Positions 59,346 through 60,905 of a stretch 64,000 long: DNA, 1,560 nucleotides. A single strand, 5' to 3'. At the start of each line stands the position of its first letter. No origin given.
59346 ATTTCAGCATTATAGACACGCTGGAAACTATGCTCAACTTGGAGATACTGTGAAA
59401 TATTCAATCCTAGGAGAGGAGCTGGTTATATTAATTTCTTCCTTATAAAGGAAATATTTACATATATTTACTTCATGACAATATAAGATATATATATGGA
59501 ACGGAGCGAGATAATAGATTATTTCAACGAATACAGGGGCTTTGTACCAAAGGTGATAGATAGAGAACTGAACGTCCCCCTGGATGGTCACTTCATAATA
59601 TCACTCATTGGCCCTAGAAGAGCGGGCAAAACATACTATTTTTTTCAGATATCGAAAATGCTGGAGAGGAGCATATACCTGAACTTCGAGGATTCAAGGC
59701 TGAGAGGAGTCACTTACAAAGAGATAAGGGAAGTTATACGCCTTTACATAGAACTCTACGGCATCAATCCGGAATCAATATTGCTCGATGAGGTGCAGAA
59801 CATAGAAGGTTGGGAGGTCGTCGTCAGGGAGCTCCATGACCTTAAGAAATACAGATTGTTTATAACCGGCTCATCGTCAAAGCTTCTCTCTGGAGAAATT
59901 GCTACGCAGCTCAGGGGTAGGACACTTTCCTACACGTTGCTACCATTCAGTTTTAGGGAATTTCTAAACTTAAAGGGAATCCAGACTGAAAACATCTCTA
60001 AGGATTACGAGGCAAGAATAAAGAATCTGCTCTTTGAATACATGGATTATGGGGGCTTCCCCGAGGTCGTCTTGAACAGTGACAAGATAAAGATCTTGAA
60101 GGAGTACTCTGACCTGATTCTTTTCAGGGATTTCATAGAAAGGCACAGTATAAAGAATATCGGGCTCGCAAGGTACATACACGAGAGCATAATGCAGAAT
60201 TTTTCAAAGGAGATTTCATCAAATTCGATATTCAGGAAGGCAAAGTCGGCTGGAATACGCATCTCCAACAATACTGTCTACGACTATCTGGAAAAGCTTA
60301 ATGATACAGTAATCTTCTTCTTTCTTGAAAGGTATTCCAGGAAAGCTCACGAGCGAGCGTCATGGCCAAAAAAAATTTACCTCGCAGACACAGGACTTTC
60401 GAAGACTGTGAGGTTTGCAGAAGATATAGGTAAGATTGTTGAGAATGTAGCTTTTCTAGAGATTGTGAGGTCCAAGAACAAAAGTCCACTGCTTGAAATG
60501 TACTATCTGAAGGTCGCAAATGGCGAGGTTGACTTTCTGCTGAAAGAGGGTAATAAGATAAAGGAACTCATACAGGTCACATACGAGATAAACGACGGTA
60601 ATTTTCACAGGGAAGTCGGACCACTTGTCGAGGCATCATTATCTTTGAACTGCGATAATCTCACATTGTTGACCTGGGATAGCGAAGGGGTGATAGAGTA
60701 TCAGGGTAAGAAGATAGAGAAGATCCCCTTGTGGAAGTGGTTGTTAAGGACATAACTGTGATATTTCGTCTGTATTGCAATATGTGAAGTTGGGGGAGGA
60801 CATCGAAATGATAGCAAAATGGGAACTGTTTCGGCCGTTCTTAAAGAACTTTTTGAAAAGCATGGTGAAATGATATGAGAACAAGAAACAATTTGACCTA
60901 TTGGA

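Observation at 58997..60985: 1.8 kb single-gene insertion (COG1373/DUF4143 AAA ATPase) bracketed by tRNA-Ser-derived direct repeats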

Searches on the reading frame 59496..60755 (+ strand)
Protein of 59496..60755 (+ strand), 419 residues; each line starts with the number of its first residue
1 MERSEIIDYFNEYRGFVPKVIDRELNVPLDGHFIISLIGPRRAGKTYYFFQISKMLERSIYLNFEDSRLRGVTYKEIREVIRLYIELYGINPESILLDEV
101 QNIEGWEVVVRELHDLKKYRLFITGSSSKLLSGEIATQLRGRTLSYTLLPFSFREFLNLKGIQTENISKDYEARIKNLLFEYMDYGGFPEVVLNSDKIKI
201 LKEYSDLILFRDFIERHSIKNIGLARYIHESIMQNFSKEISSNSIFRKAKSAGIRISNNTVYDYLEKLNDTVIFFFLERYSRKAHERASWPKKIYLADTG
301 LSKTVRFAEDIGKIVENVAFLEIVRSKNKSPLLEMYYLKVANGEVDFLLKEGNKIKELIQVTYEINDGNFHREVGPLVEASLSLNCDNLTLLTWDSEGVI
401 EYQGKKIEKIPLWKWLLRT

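Call 6: search_protein_families(library=pfam, proteins=[window:59496-60755:+], max_evalue=0.01)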
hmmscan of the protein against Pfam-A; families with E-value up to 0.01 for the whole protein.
window:59496-60755:+ (419 aa): 2 families
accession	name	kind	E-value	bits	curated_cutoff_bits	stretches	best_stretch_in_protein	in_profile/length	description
PF13173.12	AAA_14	-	1.5e-32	112.7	27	1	34-157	4-129/129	AAA domain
PF13635.12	DUF4143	-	2.5e-16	60.3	28.1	1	211-362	2-158/160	Domain of unknown function (DUF4143)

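Call 8: find_encoding_contigs(protein=window:59496-60755:+, flank=10000, max_places=10)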
Protein window:59496-60755:+ (419 aa): 2 contigs read that carry it; 2 places shown.
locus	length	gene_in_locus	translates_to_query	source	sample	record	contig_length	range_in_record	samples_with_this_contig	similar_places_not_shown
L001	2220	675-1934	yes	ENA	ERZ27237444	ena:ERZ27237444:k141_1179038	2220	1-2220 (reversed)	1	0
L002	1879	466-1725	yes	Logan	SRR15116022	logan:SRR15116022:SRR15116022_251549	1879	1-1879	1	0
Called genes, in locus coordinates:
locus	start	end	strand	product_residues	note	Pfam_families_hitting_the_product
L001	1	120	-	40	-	?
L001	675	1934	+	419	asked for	PF13173:AAA_14, PF13635:DUF4143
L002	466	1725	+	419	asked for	PF13173:AAA_14, PF13635:DUF4143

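Call 21: search_protein_families(library=padloc, proteins=[window:59496-60755:+], max_evalue=0.01)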
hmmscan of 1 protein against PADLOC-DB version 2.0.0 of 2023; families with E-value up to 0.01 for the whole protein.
window:59496-60755:+ (419 aa): 7 families
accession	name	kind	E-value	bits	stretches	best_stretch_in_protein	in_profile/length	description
PDLC04787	PDC-S01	-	1.7e-99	331.5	1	24-418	19-408/412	-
PDLC04789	PDC-S01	-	4e-41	139.3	1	23-356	8-334/375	-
PDLC04790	PDC-S01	-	2.2e-25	87.2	1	17-353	12-357/422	-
PDLC04791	PDC-S01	-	1.9e-20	70.9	1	31-356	18-345/395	-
PDLC04786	PDC-S01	-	2.6e-16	57.4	1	37-355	25-379/439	-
PDLC04788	PDC-S01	-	2.9e-11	40.9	1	38-353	25-373/448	-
PDLC04792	PDC-S01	-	1.3e-07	28.6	1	36-239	23-252/452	-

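Call 22: search_protein_families(library=ncbifam, proteins=[window:59496-60755:+], max_evalue=0.1)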
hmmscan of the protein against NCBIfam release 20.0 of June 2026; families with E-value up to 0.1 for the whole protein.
window:59496-60755:+ (419 aa): 2 families
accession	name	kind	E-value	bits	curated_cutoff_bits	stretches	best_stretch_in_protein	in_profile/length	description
NF047325.1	lmo0673_fam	equivalog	0.032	14.7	80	0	83-108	1-26/69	lmo0673 family protein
NF045677.1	FeRespRegIrr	equivalog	0.062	13.4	170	0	232-271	22-61/127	Fur family transcriptional regulator Irr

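Call 23: search_protein_families(library=phrogs, proteins=[window:59496-60755:+], max_evalue=0.1)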
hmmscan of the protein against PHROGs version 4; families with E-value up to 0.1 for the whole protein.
window:59496-60755:+ (419 aa): 4 families
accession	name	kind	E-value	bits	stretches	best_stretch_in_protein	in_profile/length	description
phrog_14555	-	unknown function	0.0018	19.5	0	70-103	31-64/69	-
phrog_27067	-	unknown function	0.018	15.6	1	333-386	69-120/242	-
phrog_14482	-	unknown function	0.076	13.6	0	169-196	3-31/50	-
phrog_4646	-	integration and excision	0.078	13.2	0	222-267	89-135/344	transposase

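Call 34: find_homologous_proteins(query=window:59496-60755:+, max_evalue=1e-20)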
Query window:59496-60755:+ (419 aa): 6762 proteins with E <= 1e-20 among 8000 candidates; the best 120 are listed.
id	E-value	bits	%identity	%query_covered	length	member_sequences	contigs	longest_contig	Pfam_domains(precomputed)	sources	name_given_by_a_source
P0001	6.5e-259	877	95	100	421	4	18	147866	PF13173.13,PF13635.13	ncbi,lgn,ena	-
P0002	1.1e-215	735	95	85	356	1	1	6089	PF13173.13,PF13635.13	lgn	-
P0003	3.9e-194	664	70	100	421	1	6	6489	PF13173.13,PF13635.13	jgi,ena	jgi:hypothetical protein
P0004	1.2e-192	659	69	100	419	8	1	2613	PF13173.13,PF13635.13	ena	-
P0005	1.9e-192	658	69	100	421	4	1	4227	PF13173.13,PF13635.13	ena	-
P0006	3.0e-192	657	69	100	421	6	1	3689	PF13173.13,PF13635.13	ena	-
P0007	3.2e-192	657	69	100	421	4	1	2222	PF13173.13,PF13635.13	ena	-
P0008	4.3e-191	654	69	100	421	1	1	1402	PF13173.13,PF13635.13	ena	-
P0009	5.0e-190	650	69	100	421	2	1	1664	PF13173.13,PF13635.13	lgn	-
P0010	1.4e-189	649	68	100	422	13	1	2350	PF13173.13,PF13635.13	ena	-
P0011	2.2e-188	645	68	100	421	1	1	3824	PF13173.13,PF13635.13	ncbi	-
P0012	1.3e-187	642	67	100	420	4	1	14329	PF13173.13,PF13635.13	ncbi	-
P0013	9.2e-187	639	66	100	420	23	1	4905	PF13173.13,PF13635.13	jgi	-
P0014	2.4e-174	598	63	100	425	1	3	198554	PF13173.13,PF13635.13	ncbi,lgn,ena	-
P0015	4.7e-173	594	62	100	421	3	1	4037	PF13173.13,PF13635.13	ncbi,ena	-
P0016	7.4e-173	593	62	100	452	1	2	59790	PF13173.13,PF13635.13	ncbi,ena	-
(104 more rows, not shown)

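Call 35: find_encoding_contigs(protein=P0001, flank=10000, max_places=10)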
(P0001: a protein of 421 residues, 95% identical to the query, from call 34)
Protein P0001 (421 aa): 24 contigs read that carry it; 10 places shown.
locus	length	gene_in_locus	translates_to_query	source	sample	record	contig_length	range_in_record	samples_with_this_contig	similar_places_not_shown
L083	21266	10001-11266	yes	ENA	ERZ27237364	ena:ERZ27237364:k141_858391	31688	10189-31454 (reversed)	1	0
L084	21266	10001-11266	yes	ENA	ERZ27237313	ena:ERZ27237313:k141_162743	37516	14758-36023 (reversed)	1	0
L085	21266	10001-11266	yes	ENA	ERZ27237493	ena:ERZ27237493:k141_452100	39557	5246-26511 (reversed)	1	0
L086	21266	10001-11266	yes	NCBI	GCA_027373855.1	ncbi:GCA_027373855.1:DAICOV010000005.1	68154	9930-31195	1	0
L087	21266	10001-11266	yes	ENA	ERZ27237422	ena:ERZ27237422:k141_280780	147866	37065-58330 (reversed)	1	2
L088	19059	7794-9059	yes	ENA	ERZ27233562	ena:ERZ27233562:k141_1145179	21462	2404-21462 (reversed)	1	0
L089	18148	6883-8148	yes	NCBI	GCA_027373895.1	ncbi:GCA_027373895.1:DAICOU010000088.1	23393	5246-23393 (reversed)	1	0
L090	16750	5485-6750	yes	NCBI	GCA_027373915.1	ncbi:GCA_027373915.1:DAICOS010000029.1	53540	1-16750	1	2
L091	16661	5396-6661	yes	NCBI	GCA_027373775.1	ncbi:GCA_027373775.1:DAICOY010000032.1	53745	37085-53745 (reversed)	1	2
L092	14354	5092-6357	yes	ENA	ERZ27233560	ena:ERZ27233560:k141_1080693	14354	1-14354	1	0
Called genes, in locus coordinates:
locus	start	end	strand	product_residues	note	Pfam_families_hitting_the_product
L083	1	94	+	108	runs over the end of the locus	?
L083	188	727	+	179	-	PF04264:YceI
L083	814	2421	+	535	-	PF20695:UbiD_N, PF01977:UbiD, PF20696:UbiD_C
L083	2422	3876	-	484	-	PF00324:AA_permease, PF13520:AA_permease_2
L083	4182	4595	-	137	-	PF03575:Peptidase_S51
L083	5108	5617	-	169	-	-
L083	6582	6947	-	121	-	-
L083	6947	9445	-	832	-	PF01804:Penicil_amidase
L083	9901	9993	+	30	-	-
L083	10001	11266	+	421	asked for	PF13173:AAA_14, PF13635:DUF4143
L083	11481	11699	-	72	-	-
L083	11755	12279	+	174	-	-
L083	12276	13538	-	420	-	PF00368:HMG-CoA_red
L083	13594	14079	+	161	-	PF04068:Fer4_RLI, PF04034:Ribo_biogen_C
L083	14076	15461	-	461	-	-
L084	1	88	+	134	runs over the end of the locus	PF01741:MscL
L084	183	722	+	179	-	PF04264:YceI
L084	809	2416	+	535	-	PF20695:UbiD_N, PF01977:UbiD, PF20696:UbiD_C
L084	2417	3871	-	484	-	PF00324:AA_permease, PF13520:AA_permease_2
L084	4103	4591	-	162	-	PF03575:Peptidase_S51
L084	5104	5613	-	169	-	-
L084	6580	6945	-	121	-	-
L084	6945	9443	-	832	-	PF01804:Penicil_amidase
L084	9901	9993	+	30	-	-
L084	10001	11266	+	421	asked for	PF13173:AAA_14, PF13635:DUF4143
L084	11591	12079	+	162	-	PF02945:Endonuclease_7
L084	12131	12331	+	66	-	-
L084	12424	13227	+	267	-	-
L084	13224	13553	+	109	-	-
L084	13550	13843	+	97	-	-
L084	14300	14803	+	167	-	-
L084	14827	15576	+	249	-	-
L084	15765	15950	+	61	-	-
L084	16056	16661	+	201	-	-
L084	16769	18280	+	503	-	PF01609:DDE_Tnp_1 (weak)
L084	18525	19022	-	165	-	-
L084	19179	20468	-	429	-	PF14487:DarT, PF01661:Macro (faint)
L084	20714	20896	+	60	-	-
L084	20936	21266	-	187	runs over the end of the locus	PF13091:PLDc_2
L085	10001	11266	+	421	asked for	PF13173:AAA_14, PF13635:DUF4143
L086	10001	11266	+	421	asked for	PF13173:AAA_14, PF13635:DUF4143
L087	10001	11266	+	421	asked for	PF13173:AAA_14, PF13635:DUF4143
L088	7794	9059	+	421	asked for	PF13173:AAA_14, PF13635:DUF4143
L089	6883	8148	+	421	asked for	PF13173:AAA_14, PF13635:DUF4143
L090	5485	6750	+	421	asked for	PF13173:AAA_14, PF13635:DUF4143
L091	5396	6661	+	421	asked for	PF13173:AAA_14, PF13635:DUF4143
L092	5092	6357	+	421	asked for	PF13173:AAA_14, PF13635:DUF4143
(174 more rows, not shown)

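Call 52: search_solved_structures(query=window:59496-60752:+, max_evalue=1)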
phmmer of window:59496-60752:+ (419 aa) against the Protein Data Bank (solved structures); distinct sequences matched with E-value up to 1: 2.
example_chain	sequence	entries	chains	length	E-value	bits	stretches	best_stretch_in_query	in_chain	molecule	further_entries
5x5y_B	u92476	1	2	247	0.92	11.9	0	19-57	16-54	Probable ATP-binding component of ABC transporter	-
9doh_B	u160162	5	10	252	0.94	11.8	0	19-57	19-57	Lipopolysaccharide export system ATP-binding protein LptB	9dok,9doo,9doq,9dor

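Call 54: find_encoding_contigs(protein=P0014, flank=8000, max_places=3)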
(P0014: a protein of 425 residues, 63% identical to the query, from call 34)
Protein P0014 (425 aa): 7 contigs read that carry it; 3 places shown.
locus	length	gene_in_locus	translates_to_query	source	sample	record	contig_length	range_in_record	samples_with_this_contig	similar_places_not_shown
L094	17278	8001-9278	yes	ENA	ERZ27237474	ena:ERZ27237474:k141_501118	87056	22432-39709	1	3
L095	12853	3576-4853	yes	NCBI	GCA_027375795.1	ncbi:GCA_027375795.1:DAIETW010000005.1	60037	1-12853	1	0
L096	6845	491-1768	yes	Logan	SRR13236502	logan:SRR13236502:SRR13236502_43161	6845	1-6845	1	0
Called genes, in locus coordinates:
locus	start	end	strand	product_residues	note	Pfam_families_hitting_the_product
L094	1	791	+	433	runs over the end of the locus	PF00464:SHMT, PF00155:Aminotran_1_2 (weak)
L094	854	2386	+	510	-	PF01654:Cyt_bd_oxida_I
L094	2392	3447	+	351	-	-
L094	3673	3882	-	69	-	PF09360:zf-CDGSH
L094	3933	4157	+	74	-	-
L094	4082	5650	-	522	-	PF12679:ABC2_membrane_2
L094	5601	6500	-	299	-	PF00005:ABC_tran, PF13304:AAA_21 (weak)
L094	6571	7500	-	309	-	PF01828:Peptidase_A4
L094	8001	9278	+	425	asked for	PF13173:AAA_14, PF13635:DUF4143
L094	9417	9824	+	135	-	PF02627:CMD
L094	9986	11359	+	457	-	PF03853:YjeF_N, PF01256:Carb_kinase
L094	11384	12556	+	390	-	PF00501:AMP-binding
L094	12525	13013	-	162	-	-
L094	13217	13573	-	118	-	PF12802:MarR_2 (weak)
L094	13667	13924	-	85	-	PF03685:UPF0147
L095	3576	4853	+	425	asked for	PF13173:AAA_14, PF13635:DUF4143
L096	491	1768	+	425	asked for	PF13173:AAA_14, PF13635:DUF4143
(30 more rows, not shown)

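Call 55: find_encoding_contigs(protein=P0012, flank=8000, max_places=3)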
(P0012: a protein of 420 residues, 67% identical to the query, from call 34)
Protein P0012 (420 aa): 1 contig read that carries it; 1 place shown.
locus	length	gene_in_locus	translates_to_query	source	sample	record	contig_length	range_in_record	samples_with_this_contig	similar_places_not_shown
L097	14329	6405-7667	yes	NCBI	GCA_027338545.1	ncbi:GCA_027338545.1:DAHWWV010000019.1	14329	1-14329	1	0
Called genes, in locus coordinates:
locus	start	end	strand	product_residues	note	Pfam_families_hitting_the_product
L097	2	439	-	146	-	?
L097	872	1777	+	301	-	-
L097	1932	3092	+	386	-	-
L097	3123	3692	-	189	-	PF01121:CoaE (faint), PF13238:AAA_18, PF13671:AAA_33 (weak), PF13207:AAA_17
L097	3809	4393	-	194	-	-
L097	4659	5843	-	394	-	PF00072:Response_reg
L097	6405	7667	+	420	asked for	PF13173:AAA_14, PF13635:DUF4143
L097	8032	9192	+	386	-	PF02355:SecD_SecF_C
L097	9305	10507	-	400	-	PF02457:DAC (weak)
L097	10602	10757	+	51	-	-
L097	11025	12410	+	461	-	PF01609:DDE_Tnp_1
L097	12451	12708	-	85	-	PF03050:DDE_Tnp_IS66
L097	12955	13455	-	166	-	PF03050:DDE_Tnp_IS66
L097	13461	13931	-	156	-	-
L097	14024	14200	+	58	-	PF04014:MazE_antitoxin (weak)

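Call 63: find_encoding_contigs(protein=P0003, flank=8000, max_places=4)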
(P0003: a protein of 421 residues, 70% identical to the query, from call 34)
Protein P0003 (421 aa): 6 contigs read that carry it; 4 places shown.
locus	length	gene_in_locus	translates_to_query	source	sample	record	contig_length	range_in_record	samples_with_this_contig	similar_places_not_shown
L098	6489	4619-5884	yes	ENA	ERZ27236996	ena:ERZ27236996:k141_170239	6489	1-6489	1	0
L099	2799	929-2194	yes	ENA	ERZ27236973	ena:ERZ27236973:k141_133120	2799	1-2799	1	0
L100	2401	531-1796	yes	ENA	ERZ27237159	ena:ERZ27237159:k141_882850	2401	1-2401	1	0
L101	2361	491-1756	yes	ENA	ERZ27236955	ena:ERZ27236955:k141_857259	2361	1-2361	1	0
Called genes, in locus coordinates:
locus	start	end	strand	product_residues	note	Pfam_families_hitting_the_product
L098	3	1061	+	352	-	?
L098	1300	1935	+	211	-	-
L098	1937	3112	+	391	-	PF08843:AbiEii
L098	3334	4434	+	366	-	PF13439:Glyco_transf_4, PF13579:Glyco_trans_4_4, PF00534:Glycos_transf_1, PF13692:Glyco_trans_1_4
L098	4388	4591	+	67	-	-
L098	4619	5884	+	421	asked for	PF13173:AAA_14, PF13635:DUF4143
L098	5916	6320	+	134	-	PF00534:Glycos_transf_1, PF13692:Glyco_trans_1_4 (weak)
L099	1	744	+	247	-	?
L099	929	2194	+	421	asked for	PF13173:AAA_14, PF13635:DUF4143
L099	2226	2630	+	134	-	PF00534:Glycos_transf_1, PF13692:Glyco_trans_1_4 (weak)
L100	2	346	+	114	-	?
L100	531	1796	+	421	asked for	PF13173:AAA_14, PF13635:DUF4143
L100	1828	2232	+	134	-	PF00534:Glycos_transf_1, PF13692:Glyco_trans_1_4 (weak)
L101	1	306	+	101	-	?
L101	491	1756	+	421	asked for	PF13173:AAA_14, PF13635:DUF4143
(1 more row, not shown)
